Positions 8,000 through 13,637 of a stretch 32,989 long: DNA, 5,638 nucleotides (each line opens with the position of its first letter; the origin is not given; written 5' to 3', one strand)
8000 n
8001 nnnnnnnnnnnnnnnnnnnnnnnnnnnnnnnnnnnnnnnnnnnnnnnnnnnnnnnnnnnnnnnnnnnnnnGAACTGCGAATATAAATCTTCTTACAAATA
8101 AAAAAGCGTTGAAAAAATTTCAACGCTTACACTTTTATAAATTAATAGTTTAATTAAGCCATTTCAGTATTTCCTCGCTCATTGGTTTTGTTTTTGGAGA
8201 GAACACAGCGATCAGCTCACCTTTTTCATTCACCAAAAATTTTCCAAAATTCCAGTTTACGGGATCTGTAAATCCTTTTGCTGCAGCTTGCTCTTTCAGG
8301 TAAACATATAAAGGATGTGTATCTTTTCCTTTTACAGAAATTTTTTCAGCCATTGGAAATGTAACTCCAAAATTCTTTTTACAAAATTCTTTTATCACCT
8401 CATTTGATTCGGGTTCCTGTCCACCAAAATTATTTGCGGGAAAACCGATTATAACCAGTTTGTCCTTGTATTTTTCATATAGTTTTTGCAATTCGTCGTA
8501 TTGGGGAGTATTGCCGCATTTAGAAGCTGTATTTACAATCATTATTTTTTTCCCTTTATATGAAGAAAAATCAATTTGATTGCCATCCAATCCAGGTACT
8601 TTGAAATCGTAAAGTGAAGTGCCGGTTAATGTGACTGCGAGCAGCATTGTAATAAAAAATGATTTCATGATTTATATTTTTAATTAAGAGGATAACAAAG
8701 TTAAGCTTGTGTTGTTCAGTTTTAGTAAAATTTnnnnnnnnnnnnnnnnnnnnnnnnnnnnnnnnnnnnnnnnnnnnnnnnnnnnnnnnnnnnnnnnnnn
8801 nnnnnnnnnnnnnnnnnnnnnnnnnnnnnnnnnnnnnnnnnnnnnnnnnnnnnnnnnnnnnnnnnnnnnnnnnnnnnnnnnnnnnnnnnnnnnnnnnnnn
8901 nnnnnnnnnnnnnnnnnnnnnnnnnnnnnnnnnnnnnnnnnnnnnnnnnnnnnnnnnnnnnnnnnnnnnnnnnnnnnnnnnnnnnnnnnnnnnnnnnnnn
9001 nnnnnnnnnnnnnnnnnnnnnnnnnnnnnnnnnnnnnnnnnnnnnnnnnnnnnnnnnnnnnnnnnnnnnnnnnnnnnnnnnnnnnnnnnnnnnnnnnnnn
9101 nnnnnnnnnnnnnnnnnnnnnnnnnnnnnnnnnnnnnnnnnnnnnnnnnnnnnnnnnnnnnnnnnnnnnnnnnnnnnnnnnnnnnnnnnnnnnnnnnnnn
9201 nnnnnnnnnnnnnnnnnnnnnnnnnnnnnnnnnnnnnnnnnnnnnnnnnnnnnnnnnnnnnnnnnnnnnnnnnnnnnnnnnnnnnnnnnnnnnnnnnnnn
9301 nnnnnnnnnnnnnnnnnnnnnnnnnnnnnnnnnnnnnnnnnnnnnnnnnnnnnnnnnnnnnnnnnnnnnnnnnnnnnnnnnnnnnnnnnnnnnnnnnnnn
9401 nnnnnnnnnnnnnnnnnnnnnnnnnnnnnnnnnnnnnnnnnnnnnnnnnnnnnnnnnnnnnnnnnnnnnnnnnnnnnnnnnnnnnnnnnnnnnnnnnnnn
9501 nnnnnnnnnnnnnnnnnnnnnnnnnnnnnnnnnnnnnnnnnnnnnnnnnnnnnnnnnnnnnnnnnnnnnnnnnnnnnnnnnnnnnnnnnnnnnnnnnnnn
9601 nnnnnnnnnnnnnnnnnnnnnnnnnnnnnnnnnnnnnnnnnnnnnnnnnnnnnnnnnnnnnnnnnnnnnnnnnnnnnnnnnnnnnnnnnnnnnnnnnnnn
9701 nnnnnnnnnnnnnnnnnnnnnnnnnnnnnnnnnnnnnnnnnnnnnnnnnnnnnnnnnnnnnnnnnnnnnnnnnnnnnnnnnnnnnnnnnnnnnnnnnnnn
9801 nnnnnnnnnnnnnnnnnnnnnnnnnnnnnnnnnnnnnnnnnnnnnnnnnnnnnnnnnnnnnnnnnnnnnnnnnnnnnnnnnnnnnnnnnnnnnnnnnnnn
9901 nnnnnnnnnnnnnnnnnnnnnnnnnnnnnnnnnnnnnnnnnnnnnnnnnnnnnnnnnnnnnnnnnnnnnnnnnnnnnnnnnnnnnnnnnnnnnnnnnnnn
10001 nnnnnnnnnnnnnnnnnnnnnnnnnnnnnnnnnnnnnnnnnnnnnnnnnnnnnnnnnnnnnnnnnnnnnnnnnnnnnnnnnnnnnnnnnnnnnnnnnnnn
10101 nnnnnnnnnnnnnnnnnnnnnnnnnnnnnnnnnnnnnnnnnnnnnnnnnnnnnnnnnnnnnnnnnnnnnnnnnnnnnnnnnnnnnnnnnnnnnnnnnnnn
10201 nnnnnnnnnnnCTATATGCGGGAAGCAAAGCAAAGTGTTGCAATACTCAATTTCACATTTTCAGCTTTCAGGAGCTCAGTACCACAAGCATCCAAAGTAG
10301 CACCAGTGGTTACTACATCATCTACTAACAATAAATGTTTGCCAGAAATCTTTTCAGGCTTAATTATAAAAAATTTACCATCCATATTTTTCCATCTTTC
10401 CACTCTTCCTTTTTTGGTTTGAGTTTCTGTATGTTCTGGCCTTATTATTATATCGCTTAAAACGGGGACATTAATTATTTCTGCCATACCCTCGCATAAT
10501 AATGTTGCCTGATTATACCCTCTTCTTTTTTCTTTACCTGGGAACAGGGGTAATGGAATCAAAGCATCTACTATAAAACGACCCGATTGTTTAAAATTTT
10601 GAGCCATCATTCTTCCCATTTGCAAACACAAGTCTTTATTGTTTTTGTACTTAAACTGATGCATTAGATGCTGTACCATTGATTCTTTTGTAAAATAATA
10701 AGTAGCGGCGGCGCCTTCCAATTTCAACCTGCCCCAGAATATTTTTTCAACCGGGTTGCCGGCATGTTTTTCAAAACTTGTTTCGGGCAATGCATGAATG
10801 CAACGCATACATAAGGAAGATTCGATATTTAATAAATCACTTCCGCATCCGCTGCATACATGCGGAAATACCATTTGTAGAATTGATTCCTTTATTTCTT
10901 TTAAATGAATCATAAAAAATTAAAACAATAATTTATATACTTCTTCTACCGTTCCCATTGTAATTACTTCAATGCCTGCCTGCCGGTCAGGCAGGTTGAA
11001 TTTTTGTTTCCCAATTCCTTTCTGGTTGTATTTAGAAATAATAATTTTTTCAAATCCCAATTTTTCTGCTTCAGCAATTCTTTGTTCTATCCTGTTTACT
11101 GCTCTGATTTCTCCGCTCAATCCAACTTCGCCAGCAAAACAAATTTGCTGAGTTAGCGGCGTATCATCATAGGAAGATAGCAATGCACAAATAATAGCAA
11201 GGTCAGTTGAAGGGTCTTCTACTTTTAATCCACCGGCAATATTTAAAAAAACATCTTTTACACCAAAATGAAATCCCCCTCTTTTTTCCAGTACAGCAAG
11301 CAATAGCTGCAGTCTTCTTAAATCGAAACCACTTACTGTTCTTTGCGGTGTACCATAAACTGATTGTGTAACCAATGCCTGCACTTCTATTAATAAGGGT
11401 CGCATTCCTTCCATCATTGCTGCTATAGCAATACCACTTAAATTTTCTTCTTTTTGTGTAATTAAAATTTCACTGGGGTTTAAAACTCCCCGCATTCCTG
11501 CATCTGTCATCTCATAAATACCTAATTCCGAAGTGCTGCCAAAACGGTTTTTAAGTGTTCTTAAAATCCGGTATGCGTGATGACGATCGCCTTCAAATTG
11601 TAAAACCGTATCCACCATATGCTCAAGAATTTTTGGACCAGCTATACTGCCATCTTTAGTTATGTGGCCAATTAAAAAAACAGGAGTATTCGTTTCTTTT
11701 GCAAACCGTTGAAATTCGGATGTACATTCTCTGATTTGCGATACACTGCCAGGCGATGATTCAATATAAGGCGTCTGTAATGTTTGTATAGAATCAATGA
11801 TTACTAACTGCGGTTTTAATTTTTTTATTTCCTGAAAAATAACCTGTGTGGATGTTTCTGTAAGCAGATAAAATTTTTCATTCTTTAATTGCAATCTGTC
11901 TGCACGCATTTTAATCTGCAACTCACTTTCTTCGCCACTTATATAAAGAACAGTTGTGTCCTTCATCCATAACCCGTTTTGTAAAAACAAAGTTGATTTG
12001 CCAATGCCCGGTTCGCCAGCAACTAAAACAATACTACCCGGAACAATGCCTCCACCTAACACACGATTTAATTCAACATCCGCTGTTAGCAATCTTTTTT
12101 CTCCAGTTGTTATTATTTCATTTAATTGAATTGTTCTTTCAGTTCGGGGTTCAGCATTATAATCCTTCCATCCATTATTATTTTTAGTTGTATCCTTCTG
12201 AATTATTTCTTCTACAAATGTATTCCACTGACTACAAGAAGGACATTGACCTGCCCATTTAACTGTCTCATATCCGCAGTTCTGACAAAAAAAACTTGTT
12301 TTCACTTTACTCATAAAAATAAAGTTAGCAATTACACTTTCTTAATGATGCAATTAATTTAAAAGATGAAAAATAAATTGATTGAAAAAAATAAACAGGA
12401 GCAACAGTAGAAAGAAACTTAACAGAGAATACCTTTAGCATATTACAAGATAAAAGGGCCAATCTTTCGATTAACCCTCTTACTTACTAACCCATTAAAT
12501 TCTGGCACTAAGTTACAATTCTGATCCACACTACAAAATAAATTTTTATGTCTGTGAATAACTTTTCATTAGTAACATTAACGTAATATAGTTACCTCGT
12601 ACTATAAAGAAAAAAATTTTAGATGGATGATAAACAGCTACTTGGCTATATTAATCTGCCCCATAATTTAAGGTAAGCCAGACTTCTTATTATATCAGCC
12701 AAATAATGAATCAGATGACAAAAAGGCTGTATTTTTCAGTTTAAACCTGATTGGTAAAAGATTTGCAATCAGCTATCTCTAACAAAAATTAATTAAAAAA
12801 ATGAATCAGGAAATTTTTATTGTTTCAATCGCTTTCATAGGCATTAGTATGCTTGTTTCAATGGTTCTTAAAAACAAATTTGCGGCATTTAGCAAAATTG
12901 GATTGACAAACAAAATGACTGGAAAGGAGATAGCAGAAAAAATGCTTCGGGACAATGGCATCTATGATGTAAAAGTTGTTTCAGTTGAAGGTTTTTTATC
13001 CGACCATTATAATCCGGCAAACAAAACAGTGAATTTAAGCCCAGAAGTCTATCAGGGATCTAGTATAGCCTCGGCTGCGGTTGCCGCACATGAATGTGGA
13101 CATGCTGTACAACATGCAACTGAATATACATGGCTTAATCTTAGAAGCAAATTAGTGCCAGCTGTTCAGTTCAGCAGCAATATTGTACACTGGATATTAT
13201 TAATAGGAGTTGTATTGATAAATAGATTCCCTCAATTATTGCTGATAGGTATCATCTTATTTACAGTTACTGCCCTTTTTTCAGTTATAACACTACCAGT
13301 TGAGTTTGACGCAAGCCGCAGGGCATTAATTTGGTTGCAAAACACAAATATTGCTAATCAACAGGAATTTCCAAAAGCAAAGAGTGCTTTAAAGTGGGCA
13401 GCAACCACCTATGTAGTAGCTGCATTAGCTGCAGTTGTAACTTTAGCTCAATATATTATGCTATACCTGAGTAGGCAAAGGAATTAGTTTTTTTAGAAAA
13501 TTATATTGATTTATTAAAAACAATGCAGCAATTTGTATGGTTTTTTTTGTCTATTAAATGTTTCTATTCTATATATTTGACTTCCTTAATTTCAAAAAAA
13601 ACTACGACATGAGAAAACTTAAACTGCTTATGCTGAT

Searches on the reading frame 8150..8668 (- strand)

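Call 70: search_protein_families(library=pfam, proteins=[window:8150-8668:-], max_evalue=0.00001)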
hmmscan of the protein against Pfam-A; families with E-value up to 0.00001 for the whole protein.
window:8150-8668:- (172 aa): 3 families
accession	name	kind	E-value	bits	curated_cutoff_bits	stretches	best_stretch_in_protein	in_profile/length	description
PF00255.25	GSHPx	-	9.6e-39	131.8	27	1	19-125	1-108/108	Glutathione peroxidase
PF00578.27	AhpC-TSA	-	6.4e-06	26.6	26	0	16-106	2-86/124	AhpC/TSA family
PF08534.16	Redoxin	-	8.6e-06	26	26.6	0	16-107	3-91/148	Redoxin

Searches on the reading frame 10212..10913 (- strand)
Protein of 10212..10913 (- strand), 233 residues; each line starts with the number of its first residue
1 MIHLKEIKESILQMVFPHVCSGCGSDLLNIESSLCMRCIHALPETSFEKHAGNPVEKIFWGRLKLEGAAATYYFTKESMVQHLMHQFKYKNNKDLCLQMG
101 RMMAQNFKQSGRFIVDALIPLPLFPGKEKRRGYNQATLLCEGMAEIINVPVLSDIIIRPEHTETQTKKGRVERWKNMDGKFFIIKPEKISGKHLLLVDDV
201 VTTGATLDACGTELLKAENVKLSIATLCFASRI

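Call 70: search_protein_families(library=pfam, proteins=[window:10212-10913:-], max_evalue=0.00001)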
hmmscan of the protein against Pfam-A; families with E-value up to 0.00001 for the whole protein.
window:10212-10913:- (233 aa): 1 family
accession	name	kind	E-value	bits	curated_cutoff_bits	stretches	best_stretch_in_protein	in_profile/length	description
PF00156.33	Pribosyltran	-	2.8e-08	33.7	26.3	1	142-228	46-124/158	Phosphoribosyl transferase domain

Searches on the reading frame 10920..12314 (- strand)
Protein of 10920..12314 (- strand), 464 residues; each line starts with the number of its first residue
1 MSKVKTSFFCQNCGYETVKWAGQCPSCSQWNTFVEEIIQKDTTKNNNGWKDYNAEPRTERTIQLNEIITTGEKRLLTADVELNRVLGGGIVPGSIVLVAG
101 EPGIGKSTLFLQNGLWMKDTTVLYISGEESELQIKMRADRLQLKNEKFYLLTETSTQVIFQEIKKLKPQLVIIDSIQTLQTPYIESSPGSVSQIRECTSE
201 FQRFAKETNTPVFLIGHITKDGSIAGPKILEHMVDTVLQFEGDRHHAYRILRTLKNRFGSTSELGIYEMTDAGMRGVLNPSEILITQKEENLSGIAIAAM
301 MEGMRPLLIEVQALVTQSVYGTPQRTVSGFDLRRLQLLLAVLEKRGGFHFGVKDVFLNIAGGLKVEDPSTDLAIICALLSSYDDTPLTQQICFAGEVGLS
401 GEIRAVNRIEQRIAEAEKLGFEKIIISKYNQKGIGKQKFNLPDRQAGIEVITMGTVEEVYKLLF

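Call 70: search_protein_families(library=pfam, proteins=[window:10920-12314:-], max_evalue=0.00001)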
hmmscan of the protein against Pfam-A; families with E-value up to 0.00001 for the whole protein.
window:10920-12314:- (464 aa): 7 families
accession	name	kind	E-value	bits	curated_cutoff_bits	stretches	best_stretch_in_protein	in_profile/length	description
PF06745.19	ATPase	-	4.6e-15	56.1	26.6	1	82-147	8-76/231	KaiC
PF13481.12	AAA_25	-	2.4e-12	47.3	27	1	79-222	19-194/195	AAA domain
PF13541.12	ChlI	-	3.2e-12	46.8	27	1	343-430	34-121/121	Subunit ChlI of Mg-chelatase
PF18073.7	Zn_ribbon_LapB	-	2.1e-10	40.5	25.7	1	10-35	3-28/28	Rubredoxin metal binding domain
PF05362.19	Lon_C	-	1e-09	38.7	21.1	1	361-462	103-201/205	Lon protease (S16) C-terminal proteolytic domain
PF03796.21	DnaB_C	-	1.1e-07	31.9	27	0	82-138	9-67/255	DnaB-like helicase C terminal domain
PF13401.12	AAA_22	-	4.8e-06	27.4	27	0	94-217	6-123/130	AAA domain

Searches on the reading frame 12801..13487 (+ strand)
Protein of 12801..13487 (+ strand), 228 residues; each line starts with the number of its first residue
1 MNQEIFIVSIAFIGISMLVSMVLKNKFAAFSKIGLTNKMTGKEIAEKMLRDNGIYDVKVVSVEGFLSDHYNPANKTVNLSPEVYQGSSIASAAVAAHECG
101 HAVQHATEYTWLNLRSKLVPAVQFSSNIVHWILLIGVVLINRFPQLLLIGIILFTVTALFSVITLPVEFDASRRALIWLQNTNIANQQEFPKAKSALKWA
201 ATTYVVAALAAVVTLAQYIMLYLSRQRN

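Call 70: search_protein_families(library=pfam, proteins=[window:12801-13487:+], max_evalue=0.00001)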
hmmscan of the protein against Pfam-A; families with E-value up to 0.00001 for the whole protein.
window:12801-13487:+ (228 aa): 1 family
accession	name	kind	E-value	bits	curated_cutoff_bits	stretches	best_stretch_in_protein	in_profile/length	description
PF04298.18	Zn_peptidase_2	-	6.5e-86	287.8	27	1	6-222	2-217/218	Putative neutral zinc metallopeptidase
